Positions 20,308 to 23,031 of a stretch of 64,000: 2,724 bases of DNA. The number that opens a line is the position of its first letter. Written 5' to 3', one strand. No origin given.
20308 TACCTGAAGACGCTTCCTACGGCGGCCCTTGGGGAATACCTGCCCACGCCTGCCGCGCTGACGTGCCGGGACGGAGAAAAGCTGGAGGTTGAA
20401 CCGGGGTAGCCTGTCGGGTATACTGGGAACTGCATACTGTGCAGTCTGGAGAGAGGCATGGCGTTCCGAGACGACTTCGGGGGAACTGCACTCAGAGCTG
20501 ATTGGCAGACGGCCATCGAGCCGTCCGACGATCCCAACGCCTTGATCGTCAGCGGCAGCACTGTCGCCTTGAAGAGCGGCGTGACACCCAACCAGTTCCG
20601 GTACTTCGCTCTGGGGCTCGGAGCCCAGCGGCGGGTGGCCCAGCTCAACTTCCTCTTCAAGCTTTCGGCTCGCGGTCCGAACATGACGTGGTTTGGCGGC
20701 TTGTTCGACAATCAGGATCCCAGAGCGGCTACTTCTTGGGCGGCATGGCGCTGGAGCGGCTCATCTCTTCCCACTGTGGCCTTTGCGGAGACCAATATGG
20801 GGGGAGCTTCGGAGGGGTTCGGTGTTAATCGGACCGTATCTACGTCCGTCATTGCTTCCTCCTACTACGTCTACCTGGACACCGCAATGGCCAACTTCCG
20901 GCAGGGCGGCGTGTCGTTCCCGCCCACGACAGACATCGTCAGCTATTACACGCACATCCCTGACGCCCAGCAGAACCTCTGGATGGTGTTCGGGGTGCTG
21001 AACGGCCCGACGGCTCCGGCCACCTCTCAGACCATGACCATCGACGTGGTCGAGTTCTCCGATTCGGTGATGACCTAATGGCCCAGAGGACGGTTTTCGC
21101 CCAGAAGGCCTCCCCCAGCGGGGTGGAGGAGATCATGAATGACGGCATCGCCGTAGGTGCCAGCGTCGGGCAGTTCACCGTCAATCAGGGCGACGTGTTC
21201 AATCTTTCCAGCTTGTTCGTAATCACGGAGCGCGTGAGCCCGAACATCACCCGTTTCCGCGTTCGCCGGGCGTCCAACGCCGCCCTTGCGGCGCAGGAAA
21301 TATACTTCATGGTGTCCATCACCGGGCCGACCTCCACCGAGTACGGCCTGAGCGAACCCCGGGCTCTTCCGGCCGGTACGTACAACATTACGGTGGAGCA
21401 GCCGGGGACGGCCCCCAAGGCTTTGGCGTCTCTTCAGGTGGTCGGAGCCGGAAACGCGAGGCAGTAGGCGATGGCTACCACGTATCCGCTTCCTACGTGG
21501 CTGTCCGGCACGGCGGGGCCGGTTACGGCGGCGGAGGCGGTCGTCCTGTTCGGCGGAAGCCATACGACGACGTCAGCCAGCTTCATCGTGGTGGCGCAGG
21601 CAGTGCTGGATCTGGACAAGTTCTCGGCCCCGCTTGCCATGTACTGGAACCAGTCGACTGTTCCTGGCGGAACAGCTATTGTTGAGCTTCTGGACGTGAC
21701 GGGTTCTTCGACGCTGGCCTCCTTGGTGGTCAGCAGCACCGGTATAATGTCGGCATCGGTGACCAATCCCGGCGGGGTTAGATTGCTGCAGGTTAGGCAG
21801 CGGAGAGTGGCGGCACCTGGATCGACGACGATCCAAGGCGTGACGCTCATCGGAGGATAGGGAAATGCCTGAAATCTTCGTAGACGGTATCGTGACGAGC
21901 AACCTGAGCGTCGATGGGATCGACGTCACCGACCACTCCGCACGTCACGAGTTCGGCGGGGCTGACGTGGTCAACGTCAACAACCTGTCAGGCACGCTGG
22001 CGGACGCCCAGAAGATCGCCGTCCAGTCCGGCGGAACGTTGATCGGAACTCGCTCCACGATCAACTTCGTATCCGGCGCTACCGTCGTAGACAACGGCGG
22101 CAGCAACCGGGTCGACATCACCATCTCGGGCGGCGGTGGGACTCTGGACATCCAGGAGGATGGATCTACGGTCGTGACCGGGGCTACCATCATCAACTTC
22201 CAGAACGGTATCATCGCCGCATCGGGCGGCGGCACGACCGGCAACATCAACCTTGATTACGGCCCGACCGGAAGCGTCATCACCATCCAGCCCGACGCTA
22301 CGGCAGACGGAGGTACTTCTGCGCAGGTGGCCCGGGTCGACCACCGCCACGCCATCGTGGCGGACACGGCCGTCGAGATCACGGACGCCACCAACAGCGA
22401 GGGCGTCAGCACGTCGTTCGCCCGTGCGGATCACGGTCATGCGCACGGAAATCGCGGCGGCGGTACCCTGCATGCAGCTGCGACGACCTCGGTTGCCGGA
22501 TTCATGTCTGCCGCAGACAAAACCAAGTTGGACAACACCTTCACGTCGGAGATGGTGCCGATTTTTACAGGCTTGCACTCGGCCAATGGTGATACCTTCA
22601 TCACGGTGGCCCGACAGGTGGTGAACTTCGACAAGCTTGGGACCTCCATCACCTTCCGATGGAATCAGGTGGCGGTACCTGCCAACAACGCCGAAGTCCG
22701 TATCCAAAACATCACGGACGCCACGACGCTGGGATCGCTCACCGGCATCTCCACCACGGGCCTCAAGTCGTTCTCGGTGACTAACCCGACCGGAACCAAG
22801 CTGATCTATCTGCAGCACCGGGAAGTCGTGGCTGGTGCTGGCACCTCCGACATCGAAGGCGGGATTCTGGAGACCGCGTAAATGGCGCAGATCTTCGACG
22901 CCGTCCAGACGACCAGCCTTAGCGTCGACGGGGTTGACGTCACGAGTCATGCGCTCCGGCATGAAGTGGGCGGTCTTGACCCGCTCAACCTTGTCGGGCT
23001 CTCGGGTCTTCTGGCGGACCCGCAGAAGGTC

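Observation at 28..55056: Genome-wide network of a 17-bp palindromic operator (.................)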

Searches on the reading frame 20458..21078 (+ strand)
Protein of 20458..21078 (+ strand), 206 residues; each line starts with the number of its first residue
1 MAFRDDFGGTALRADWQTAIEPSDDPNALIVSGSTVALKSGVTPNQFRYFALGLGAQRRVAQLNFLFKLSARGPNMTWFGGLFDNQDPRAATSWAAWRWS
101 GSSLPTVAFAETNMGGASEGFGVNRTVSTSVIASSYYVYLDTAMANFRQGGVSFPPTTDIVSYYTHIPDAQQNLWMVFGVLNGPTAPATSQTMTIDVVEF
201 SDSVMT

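Call 21: search_protein_families(library=phrogs, proteins=[window:20458-21078:+], max_evalue=0.001)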
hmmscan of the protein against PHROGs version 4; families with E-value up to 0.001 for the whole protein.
window:20458-21078:+ (206 aa): 0 families

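Call 22: search_protein_families(library=pfam, proteins=[window:20458-21078:+], max_evalue=0.01)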
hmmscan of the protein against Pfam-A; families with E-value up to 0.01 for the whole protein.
window:20458-21078:+ (206 aa): 0 families

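Call 50: find_homologous_proteins(query=window:20458-21078:+)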
Query window:20458-21078:+ (206 aa): 6 proteins with E <= 0.001 among 276 candidates. Only proteins of 113 to 361 residues were searched: fused or split forms outside these lengths cannot appear, so this answer is no evidence that the protein stands alone or is whole; find_related_loci, which searches DNA, has no such limit.
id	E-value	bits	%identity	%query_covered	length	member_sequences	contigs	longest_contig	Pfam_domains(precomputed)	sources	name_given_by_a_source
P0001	4.4e-133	459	100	100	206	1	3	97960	-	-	-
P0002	1.7e-115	402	88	100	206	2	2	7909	-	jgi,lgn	jgi:hypothetical protein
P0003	3.1e-99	349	76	100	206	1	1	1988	-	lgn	-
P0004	6.8e-83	296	67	100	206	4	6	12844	-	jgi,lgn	jgi:hypothetical protein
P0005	6.1e-69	250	58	94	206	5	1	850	-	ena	-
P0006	3.9e-68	247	57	100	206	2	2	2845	-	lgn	-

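Call 51: find_encoding_contigs(protein=P0002, flank=6000, max_places=2)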
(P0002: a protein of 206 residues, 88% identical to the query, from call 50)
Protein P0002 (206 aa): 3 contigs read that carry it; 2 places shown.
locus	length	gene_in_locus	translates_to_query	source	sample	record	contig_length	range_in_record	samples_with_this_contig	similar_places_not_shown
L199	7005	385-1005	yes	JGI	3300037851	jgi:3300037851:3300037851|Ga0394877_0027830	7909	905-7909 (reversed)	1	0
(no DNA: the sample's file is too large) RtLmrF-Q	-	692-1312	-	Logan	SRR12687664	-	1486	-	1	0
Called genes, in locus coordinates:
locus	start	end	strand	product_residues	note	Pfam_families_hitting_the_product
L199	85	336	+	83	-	-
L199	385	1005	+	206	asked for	-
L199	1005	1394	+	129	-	-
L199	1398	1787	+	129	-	-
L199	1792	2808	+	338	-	-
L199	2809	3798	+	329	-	-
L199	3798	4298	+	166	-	-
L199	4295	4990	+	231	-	-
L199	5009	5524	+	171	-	-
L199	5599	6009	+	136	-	-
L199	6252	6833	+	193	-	-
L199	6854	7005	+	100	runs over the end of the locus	-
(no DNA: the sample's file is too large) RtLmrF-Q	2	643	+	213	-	?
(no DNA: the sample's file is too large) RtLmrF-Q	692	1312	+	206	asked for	-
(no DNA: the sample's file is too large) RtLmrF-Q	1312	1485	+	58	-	?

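Call 52: find_encoding_contigs(protein=P0004, flank=8000, max_places=3)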
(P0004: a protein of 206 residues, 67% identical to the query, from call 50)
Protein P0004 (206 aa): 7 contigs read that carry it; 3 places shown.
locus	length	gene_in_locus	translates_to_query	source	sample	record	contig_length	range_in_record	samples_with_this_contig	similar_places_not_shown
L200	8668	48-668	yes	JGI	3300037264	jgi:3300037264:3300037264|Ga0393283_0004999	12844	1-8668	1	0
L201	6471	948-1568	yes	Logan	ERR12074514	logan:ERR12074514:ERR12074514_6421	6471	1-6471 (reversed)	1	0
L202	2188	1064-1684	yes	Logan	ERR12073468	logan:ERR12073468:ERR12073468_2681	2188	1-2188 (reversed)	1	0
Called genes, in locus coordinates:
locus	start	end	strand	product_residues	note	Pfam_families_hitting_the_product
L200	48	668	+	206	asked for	-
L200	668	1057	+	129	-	-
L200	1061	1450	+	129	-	-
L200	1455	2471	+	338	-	-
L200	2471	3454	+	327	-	-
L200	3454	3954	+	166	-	-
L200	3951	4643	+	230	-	-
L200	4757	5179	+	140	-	-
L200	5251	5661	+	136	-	-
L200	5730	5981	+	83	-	-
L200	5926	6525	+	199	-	-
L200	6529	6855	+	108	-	-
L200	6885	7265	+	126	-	-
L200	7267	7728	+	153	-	PF00072:Response_reg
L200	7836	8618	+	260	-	-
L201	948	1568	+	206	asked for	-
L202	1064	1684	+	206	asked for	-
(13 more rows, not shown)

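Call 53: find_encoding_contigs(protein=P0003, flank=2000, max_places=1)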
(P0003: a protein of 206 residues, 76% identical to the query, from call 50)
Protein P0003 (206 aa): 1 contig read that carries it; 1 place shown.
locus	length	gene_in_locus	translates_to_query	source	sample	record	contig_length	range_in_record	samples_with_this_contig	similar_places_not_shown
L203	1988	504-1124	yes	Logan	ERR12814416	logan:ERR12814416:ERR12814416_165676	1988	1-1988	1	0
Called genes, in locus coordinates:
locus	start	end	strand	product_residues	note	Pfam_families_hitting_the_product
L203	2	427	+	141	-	?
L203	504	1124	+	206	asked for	-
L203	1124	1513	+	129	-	-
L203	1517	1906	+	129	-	-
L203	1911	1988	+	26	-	?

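Call 54: find_encoding_contigs(protein=P0006, flank=3000, max_places=2)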
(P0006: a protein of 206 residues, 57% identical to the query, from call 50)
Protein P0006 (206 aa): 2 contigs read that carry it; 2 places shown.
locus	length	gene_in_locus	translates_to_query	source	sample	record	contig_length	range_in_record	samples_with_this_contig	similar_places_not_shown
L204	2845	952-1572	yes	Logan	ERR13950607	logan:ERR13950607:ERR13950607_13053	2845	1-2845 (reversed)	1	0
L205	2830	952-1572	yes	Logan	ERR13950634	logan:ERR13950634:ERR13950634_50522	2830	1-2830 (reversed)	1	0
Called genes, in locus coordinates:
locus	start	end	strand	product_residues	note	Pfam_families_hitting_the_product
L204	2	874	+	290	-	?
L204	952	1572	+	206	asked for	-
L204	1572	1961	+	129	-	-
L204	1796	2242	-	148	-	-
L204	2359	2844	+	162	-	?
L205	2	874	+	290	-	?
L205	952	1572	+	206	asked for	-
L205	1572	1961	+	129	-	-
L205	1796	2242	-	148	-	-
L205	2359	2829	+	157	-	?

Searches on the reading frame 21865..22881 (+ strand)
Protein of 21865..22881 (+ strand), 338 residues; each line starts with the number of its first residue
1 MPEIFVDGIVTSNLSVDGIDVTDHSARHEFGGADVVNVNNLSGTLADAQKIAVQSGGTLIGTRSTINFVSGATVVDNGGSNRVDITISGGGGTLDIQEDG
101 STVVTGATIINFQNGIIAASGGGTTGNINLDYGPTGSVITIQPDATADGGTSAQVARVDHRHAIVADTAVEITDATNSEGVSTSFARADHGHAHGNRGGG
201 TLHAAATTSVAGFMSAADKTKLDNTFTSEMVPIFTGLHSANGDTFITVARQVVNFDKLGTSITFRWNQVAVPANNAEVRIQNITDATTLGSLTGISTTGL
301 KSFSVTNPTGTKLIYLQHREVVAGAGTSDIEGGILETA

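Call 88: search_protein_families(library=phrogs, proteins=[window:21865-22881:+], max_evalue=0.001)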
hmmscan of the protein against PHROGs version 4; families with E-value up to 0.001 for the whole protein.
window:21865-22881:+ (338 aa): 1 family
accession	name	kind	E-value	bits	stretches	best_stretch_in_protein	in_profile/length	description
phrog_5207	-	unknown function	1.2e-05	25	1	200-314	259-368/689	-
